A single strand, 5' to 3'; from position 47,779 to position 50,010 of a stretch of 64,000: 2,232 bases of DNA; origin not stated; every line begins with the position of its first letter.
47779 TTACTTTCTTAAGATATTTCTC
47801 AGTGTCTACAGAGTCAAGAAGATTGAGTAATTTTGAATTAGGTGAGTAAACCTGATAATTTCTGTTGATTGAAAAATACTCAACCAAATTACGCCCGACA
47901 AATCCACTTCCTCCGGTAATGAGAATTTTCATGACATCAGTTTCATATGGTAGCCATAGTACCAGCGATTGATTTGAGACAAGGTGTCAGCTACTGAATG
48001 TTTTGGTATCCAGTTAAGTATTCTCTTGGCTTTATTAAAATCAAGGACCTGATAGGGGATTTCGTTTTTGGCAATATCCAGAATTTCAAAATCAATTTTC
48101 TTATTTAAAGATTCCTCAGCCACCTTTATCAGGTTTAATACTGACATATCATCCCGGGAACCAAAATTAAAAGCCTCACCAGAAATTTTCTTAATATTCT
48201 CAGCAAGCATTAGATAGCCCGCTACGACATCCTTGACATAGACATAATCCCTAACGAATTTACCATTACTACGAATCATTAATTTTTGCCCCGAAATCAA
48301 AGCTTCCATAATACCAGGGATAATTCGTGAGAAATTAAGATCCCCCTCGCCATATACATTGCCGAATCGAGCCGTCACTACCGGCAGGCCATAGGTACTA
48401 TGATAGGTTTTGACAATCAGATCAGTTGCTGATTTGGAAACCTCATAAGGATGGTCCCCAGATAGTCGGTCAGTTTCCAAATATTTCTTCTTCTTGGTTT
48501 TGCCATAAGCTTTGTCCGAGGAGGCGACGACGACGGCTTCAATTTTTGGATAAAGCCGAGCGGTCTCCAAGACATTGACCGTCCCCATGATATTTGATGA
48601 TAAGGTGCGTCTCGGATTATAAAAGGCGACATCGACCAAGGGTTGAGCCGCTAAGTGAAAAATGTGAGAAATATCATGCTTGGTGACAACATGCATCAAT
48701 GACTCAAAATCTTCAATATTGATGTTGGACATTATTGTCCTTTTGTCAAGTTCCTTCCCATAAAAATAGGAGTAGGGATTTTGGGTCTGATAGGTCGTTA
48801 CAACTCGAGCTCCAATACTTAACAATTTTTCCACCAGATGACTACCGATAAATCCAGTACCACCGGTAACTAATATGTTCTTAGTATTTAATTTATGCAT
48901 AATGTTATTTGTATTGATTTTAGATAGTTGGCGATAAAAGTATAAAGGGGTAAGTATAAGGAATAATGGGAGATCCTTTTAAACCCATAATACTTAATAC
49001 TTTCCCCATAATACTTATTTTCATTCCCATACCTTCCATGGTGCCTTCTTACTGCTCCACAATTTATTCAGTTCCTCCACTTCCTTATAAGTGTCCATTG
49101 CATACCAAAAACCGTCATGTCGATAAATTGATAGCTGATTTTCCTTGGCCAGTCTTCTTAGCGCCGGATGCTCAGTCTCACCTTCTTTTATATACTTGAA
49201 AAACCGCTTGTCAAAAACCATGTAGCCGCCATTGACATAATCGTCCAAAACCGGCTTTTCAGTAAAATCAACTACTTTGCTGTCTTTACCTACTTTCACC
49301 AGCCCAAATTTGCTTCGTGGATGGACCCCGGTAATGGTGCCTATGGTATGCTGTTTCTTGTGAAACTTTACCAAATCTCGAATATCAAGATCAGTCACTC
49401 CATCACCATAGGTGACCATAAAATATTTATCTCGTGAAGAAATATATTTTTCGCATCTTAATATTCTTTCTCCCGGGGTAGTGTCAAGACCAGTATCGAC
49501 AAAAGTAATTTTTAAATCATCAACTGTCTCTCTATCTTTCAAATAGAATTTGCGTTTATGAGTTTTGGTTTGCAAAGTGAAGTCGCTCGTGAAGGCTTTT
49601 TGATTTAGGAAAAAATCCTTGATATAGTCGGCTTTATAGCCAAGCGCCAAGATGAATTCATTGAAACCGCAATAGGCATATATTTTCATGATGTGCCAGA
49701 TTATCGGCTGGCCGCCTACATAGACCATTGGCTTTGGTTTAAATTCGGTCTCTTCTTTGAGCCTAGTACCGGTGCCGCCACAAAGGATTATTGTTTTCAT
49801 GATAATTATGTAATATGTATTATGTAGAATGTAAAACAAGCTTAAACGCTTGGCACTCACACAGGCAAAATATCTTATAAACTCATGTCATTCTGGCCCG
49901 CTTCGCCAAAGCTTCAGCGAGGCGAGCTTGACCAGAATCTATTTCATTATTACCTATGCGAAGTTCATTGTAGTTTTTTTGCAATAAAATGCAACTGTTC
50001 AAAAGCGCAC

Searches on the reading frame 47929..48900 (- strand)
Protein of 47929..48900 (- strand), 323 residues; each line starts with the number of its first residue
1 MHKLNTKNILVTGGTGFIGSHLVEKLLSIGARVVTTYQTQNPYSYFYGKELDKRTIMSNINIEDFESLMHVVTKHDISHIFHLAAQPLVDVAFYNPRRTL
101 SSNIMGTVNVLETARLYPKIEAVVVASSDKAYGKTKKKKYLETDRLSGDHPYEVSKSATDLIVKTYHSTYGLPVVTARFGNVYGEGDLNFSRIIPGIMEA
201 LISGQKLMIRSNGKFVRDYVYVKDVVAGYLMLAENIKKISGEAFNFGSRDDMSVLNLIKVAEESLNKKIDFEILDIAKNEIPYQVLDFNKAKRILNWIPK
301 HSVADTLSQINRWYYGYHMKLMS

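Call 3: search_protein_families(library=pfam, proteins=[window:47929-48900:-])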
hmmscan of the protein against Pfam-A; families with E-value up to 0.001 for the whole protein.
window:47929-48900:- (323 aa): 6 families
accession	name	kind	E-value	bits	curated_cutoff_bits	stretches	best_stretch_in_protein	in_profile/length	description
PF16363.11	GDP_Man_Dehyd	-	1.7e-53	182.7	27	1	10-308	1-330/332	GDP-mannose 4,6 dehydratase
PF01370.27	Epimerase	-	7.9e-51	173.2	20.9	1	9-247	1-240/240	NAD dependent epimerase/dehydratase family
PF02719.21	Polysacc_synt_2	-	2.7e-19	69.9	20.2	1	9-185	1-174/293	Polysaccharide biosynthesis protein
PF01073.25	3Beta_HSD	-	2.4e-16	60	22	1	10-237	1-233/280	3-beta hydroxysteroid dehydrogenase/isomerase family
PF07993.18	NAD_binding_4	-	1.9e-15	57.2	20.1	2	75-195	87-220/258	Male sterility protein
PF04321.23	RmlD_sub_bind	-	5e-14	52.5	27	1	8-194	2-163/287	RmlD substrate binding domain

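Call 4: search_protein_families(library=ncbifam, proteins=[window:47929-48900:-])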
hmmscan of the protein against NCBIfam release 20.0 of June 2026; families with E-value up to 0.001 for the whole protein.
window:47929-48900:- (323 aa): 39 families (the best 25 are shown)
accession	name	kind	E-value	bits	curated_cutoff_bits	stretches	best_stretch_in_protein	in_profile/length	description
TIGR02622.1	CDP_4_6_dhtase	equivalog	3.4e-63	213.9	278.45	1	5-317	3-333/352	CDP-glucose 4,6-dehydratase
TIGR01181.1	dTDP_gluc_dehyt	equivalog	5.9e-48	163.6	365.1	1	8-316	1-313/321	dTDP-glucose 4,6-dehydratase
TIGR04180.1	EDH_00030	hypoth_equivalog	4.4e-44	150.7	475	1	9-301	1-296/297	NAD-dependent 4,6-dehydratase LegB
TIGR01179.1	galE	equivalog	1.3e-36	126.1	262.3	1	8-312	1-323/332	UDP-glucose 4-epimerase GalE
NF007582.0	PRK10217.1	equivalog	1.3e-30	106.8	698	1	7-315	2-332/355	dTDP-glucose 4,6-dehydratase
NF007490.0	PRK10084.1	subfamily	1.5e-27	96.5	649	1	8-315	2-335/361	dTDP-glucose 4,6-dehydratase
TIGR02197.1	heptose_epim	equivalog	1e-22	80.7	274.6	1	9-286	1-282/316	ADP-glyceromanno-heptose 6-epimerase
NF011728.1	PRK15181.1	equivalog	1.2e-20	73.8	760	1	4-322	13-345/348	Vi polysaccharide biosynthesis UDP-N-acetylglucosaminuronic acid C-4 epimerase TviC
NF007956.0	PRK10675.1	subfamily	2e-20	73.2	394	2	8-163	2-160/338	UDP-glucose 4-epimerase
TIGR01472.1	gmd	equivalog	3.4e-17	62.7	415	1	9-274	3-277/342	GDP-mannose 4,6-dehydratase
NF047922.1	GDPFucSynFcl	equivalog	1.6e-13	50.8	500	1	59-316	36-303/308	GDP-L-fucose synthase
NF043036.1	ErythonDh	equivalog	2.1e-13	50.2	325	1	8-167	2-164/321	D-erythronate dehydrogenase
TIGR03466.1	HpnA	hypoth_equivalog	3e-13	49.3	367.65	1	8-249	2-231/327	hopanoid-associated sugar epimerase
TIGR03589.1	PseB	equivalog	3.1e-13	49.4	407.75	1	4-133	2-130/324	UDP-N-acetylglucosamine 4,6-dehydratase (inverting)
TIGR01746.1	Thioester-redct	subfamily_domain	2.3e-12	46.9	213.35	1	74-263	86-279/371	thioester reductase domain-containing protein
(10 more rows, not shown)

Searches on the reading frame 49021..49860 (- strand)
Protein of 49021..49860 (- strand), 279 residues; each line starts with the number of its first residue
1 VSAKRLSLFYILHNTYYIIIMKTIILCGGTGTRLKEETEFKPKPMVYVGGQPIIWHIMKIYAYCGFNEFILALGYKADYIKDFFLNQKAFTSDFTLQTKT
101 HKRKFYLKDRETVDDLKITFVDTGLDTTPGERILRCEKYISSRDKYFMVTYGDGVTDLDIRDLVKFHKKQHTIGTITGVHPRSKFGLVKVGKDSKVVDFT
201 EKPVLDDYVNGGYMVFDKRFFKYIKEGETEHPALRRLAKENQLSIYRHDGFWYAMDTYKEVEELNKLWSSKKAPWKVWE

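Call 3: search_protein_families(library=pfam, proteins=[window:49021-49860:-])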
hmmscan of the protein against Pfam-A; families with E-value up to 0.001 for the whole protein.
window:49021-49860:- (279 aa): 2 families
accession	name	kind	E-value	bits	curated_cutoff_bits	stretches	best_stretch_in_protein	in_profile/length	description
PF00483.29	NTP_transferase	-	4.1e-23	82.7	21.2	1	22-232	1-200/245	Nucleotidyl transferase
PF12804.13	NTP_transf_3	-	6e-06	27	27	1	24-77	2-50/160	MobA-like NTP transferase domain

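Call 4: search_protein_families(library=ncbifam, proteins=[window:49021-49860:-])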
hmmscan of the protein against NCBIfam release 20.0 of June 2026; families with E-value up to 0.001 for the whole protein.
window:49021-49860:- (279 aa): 23 families
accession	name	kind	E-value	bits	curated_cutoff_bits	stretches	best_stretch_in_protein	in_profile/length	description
TIGR02623.1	G1P_cyt_trans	equivalog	2.8e-81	272.7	300.25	1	21-278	1-255/255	glucose-1-phosphate cytidylyltransferase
TIGR03992.1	Arch_glmU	subfamily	1.1e-23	83.8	292.1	2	21-97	1-77/393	bifunctional sugar-1-phosphate nucleotidylyltransferase/acetyltransferase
NF052502.1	man1P_GTase_Rv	exception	1.1e-19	70.6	440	2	22-92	2-72/352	mannose-1-phosphate guanylyltransferase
NF041313.1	UDPGP_AglF_Halo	equivalog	2.4e-17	63.2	400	1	21-84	1-64/234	UTP--glucose-1-phosphate uridylyltransferase AglF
NF049965.1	GlMnHpPGnyltfHddC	equivalog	1e-16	61.3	300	1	21-87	1-67/221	D-glycero-D-manno-heptose 1-phosphate guanosyltransferase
NF045761.1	NAMPUrTaseMurU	equivalog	4.7e-16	59.3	250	2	21-91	1-71/226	N-acetylmuramate alpha-1-phosphate uridylyltransferase MurU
TIGR01208.1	rmlA_long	equivalog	2.9e-13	49.5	320.25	1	22-99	1-79/353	glucose-1-phosphate thymidylyltransferase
TIGR02091.1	glgC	equivalog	3.2e-13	49.5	424.9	2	143-219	112-201/364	glucose-1-phosphate adenylyltransferase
NF041173.1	Sug_nt_acttase_Thmprot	equivalog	2e-12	46.8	600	1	21-268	1-227/405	bifunctional sugar-1-phosphate nucleotidylyltransferase/acetyltransferase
NF041135.1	IPPtranDIPPsyn_Thcocales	equivalog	2.6e-12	46.5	580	1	21-98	1-74/419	bifunctional L-myo-inositol-1-phosphate cytidylyltransferase/CDP-L-myo-inositol myo-inositolphosphotransferase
TIGR01099.1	galU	equivalog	7.8e-12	45.3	326.8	1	20-208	1-194/261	UTP--glucose-1-phosphate uridylyltransferase GalU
NF003670.0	PRK05293.1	equivalog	1.8e-11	43.6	470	1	134-252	107-242/382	glucose-1-phosphate adenylyltransferase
NF001947.0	PRK00725.1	subfamily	1.9e-11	43.4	470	2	142-206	128-196/426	glucose-1-phosphate adenylyltransferase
NF002772.0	PRK02862.1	equivalog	3.4e-09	35.9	537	1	144-209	116-184/429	glucose-1-phosphate adenylyltransferase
NF002023.0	PRK00844.1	subfamily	5.5e-09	35.3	458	1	144-204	118-182/408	glucose-1-phosphate adenylyltransferase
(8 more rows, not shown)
